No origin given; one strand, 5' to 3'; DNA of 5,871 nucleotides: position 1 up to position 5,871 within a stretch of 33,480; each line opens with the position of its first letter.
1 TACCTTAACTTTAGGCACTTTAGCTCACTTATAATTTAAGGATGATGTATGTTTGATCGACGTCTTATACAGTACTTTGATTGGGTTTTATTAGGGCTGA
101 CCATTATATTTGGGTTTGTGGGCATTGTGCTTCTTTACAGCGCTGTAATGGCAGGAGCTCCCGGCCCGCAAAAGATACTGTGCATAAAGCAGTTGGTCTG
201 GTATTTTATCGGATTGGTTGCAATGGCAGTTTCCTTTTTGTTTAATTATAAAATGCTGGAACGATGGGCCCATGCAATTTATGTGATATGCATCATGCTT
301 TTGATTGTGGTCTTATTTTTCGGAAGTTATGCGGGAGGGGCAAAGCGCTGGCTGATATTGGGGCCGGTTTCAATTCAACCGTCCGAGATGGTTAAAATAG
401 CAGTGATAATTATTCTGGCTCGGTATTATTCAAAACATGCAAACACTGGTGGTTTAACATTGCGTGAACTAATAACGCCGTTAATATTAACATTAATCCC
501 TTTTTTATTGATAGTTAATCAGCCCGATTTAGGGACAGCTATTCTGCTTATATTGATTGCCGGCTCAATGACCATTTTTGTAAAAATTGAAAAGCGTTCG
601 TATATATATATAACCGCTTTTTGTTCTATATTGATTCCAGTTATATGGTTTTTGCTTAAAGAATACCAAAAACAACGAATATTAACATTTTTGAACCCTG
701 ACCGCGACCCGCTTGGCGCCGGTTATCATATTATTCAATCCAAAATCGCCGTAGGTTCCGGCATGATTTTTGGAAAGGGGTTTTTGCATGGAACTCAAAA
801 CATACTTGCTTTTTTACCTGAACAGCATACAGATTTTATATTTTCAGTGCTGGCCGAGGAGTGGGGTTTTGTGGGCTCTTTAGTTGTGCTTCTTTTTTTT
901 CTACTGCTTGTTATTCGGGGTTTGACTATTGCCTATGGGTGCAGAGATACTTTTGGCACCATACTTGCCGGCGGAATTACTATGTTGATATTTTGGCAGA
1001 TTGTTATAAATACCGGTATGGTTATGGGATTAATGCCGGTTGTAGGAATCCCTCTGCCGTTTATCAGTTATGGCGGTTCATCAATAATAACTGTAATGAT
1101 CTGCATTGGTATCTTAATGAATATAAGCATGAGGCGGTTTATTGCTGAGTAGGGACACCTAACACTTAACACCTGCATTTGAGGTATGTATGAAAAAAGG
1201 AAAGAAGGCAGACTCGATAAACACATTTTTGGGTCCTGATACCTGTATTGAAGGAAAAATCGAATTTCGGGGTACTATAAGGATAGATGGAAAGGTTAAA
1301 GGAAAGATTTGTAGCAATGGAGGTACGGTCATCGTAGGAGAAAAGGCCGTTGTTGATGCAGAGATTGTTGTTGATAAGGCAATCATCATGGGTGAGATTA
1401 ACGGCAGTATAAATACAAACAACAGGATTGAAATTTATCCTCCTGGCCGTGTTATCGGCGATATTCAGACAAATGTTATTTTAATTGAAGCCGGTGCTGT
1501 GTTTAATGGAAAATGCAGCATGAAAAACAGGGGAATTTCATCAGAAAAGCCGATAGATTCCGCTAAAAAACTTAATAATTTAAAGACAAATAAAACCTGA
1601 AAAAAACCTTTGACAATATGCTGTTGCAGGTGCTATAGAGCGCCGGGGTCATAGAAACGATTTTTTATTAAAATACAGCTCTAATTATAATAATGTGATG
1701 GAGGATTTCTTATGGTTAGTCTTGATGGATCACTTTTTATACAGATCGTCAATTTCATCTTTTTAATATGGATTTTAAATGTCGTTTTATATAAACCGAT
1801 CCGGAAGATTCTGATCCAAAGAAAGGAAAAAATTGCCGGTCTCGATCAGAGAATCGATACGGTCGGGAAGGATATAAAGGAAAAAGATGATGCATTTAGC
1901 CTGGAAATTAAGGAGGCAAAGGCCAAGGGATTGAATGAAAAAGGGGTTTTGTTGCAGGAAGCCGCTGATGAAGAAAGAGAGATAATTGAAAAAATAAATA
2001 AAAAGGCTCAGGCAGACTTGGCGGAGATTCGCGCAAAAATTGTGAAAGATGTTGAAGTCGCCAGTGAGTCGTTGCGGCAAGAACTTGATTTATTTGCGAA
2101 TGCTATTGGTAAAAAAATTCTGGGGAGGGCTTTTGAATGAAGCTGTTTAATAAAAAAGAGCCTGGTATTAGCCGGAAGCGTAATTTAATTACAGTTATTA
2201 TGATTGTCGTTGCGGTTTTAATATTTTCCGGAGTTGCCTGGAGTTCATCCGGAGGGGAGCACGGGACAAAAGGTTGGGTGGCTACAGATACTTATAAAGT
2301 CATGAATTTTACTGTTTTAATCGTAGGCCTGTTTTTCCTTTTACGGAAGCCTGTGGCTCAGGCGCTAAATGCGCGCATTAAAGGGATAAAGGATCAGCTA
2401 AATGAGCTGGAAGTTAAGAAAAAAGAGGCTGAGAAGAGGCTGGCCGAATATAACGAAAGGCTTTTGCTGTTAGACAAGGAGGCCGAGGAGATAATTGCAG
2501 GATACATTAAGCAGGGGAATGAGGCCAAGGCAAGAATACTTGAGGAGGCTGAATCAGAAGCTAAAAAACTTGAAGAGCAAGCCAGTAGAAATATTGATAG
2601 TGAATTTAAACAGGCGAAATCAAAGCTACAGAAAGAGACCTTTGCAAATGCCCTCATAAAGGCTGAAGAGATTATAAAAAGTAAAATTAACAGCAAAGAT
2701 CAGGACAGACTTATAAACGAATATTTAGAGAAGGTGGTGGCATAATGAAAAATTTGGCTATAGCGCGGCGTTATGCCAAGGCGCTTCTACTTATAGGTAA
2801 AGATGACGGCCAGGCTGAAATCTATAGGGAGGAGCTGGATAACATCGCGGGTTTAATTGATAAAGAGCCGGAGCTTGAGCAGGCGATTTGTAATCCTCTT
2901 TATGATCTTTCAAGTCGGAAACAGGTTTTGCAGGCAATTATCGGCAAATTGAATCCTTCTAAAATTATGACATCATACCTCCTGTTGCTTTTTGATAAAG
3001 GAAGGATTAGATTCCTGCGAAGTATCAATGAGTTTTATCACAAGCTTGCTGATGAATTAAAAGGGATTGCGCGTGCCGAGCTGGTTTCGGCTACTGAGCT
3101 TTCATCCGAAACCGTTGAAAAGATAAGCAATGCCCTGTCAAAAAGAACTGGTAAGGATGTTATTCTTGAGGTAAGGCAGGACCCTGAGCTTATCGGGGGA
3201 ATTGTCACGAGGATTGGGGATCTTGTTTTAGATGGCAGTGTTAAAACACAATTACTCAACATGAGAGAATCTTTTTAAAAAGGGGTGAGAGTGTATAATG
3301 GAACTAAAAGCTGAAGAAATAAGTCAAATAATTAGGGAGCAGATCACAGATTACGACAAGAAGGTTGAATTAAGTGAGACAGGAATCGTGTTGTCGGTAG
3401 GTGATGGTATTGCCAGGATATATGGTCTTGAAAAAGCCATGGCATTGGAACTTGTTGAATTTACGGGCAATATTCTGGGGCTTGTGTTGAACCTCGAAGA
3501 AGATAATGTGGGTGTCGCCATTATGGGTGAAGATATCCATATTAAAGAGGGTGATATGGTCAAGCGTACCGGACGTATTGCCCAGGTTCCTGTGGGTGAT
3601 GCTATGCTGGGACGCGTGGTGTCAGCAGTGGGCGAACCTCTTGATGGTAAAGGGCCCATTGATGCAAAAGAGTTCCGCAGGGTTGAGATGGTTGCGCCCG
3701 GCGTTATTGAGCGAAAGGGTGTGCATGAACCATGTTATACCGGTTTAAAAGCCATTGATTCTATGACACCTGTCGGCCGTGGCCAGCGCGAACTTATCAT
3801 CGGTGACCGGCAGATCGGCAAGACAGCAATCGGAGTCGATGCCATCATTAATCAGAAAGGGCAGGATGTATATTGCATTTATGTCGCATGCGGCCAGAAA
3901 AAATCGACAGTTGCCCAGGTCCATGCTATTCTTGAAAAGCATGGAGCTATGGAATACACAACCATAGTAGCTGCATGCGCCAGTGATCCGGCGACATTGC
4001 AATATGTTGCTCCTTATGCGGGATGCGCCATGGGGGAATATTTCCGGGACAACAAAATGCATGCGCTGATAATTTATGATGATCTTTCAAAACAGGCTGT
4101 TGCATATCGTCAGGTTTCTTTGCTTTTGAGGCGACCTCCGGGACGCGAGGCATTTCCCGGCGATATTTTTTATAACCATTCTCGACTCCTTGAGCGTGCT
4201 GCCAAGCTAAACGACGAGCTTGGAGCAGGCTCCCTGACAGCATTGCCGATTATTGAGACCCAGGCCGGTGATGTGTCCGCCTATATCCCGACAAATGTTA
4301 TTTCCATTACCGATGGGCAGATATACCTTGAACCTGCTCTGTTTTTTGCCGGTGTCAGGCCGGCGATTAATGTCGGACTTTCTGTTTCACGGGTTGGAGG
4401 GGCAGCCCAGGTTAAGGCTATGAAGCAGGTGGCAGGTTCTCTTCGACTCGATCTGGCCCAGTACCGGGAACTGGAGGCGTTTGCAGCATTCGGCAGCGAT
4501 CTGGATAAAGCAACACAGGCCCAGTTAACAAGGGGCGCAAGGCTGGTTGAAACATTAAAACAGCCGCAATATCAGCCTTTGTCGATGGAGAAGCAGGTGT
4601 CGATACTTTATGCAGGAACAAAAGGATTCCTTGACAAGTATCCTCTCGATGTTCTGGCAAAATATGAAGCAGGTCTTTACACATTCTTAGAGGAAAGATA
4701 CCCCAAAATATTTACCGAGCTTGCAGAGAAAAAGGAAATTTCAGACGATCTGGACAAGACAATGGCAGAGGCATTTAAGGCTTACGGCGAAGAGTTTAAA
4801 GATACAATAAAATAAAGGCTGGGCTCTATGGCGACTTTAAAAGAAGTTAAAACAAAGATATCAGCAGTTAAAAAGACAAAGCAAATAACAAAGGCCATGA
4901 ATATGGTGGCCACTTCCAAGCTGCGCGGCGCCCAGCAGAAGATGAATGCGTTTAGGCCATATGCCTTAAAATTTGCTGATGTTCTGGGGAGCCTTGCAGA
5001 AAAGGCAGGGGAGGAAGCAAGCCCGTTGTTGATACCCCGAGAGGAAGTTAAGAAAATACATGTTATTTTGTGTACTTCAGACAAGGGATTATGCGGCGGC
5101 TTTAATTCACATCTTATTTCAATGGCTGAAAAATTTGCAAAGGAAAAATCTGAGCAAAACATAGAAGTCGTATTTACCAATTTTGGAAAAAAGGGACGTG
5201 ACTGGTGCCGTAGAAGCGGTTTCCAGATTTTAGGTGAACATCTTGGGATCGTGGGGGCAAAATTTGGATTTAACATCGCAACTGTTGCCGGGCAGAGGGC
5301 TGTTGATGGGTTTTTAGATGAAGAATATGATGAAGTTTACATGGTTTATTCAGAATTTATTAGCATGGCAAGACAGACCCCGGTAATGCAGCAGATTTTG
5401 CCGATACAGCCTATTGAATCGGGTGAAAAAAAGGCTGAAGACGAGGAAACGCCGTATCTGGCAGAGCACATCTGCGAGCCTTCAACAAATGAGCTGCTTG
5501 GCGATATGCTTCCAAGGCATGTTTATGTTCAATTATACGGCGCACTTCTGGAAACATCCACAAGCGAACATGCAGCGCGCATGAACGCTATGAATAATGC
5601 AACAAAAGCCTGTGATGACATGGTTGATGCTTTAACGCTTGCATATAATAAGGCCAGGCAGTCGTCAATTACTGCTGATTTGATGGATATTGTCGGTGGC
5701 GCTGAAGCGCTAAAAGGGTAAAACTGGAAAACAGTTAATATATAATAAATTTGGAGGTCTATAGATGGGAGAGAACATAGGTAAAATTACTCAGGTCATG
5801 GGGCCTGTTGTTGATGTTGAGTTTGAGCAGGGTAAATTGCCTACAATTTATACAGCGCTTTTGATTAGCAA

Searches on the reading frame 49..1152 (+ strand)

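Call 16: search_protein_families(library=pfam, proteins=[window:49-1152:+])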
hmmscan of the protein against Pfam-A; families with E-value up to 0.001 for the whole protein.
window:49-1152:+ (367 aa): 1 family
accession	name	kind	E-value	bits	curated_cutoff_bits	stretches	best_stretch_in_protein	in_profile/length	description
PF01098.24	FTSW_RODA_SPOVE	-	9.7e-109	364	26.4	1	14-362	4-353/356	Cell cycle protein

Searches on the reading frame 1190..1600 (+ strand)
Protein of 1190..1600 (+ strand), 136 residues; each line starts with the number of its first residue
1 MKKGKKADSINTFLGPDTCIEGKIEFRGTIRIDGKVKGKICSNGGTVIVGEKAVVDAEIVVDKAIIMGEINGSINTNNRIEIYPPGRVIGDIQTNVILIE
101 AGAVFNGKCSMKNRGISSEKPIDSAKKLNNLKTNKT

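Call 16: search_protein_families(library=pfam, proteins=[window:1190-1600:+])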
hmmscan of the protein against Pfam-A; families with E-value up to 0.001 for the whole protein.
window:1190-1600:+ (136 aa): 1 family
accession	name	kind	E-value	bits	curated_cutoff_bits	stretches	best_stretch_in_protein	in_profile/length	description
PF04519.19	Bactofilin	-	4e-27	94.8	27.9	1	12-109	1-97/98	Polymer-forming cytoskeletal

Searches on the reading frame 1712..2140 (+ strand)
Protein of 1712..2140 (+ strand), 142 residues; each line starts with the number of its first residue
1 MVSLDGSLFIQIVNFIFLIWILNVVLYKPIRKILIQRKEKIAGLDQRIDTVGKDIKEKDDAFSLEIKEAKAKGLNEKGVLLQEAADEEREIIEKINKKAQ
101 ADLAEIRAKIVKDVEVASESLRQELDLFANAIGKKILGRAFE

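Call 16: search_protein_families(library=pfam, proteins=[window:1712-2140:+])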
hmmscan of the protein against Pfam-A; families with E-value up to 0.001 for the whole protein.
window:1712-2140:+ (142 aa): 1 family
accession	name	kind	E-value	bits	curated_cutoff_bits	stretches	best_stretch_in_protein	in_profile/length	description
PF00430.23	ATP-synt_B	-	3.4e-10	40.5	28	1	8-125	2-115/132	ATP synthase B/B' CF(0)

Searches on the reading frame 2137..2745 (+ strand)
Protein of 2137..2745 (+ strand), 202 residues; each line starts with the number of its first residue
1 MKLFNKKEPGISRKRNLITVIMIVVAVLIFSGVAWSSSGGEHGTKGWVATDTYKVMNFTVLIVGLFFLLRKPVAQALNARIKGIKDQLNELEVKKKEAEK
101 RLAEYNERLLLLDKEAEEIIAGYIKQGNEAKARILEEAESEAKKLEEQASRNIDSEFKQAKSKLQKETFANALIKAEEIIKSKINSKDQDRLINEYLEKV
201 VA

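Call 16: search_protein_families(library=pfam, proteins=[window:2137-2745:+])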
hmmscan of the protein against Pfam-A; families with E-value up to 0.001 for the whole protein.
window:2137-2745:+ (202 aa): 1 family
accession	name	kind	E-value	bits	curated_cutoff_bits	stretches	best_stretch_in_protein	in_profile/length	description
PF00430.23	ATP-synt_B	-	1.8e-17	64.1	28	1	53-180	4-131/132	ATP synthase B/B' CF(0)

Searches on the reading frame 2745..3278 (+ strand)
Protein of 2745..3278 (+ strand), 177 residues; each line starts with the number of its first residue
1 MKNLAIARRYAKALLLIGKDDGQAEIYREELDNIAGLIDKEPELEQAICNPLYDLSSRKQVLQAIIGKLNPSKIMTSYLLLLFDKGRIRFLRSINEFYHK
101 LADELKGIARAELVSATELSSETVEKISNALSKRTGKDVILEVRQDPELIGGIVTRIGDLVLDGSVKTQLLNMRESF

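Call 16: search_protein_families(library=pfam, proteins=[window:2745-3278:+])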
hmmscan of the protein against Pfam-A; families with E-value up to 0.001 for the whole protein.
window:2745-3278:+ (177 aa): 1 family
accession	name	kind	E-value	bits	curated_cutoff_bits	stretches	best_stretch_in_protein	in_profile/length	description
PF00213.23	OSCP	-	1.9e-46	158.7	22.3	1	6-176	1-171/172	ATP synthase delta (OSCP) subunit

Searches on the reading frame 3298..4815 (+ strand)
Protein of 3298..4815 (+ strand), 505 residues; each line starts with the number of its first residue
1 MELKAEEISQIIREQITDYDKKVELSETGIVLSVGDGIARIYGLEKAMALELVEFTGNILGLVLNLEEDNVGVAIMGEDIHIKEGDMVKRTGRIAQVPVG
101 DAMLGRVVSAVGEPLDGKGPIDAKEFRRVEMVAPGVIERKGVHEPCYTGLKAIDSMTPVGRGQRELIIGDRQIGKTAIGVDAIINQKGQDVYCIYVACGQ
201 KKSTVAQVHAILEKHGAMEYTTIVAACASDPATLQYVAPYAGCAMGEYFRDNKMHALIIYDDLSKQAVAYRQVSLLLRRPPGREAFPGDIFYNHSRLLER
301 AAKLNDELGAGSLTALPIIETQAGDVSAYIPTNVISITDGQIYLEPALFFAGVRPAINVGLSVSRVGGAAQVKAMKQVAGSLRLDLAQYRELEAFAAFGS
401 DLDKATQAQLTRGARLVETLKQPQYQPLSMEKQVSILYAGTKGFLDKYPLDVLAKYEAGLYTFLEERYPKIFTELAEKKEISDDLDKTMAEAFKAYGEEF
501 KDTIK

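Call 16: search_protein_families(library=pfam, proteins=[window:3298-4815:+])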
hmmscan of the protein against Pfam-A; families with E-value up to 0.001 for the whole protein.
window:3298-4815:+ (505 aa): 3 families
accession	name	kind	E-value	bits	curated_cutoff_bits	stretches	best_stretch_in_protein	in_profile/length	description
PF00006.31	ATP-synt_ab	-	1.9e-80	270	29.5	1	149-364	1-213/213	ATP synthase alpha/beta family, nucleotide-binding domain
PF00306.32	ATP-synt_ab_C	-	3e-48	163.8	27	1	371-495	1-125/126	ATP synthase alpha/beta chain, C terminal domain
PF02874.29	ATP-synt_ab_N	-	5.9e-17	62.4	20.9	1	26-92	3-69/69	ATP synthase alpha/beta family, beta-barrel domain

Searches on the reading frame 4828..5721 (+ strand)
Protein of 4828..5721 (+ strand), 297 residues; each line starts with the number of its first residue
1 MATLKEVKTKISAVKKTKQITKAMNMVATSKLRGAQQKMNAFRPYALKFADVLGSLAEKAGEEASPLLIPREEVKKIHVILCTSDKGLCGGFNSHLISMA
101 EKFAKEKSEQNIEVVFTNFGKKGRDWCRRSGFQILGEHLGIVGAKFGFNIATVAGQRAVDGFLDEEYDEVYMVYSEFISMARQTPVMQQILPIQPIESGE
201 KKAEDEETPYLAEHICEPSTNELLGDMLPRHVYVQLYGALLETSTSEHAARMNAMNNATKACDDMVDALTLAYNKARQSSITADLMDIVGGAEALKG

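Call 16: search_protein_families(library=pfam, proteins=[window:4828-5721:+])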
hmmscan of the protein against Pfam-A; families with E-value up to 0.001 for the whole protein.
window:4828-5721:+ (297 aa): 1 family
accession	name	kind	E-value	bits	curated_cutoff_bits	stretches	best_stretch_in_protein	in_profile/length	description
PF00231.24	ATP-synt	-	2.3e-94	316.7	39.9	1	3-295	1-285/285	ATP synthase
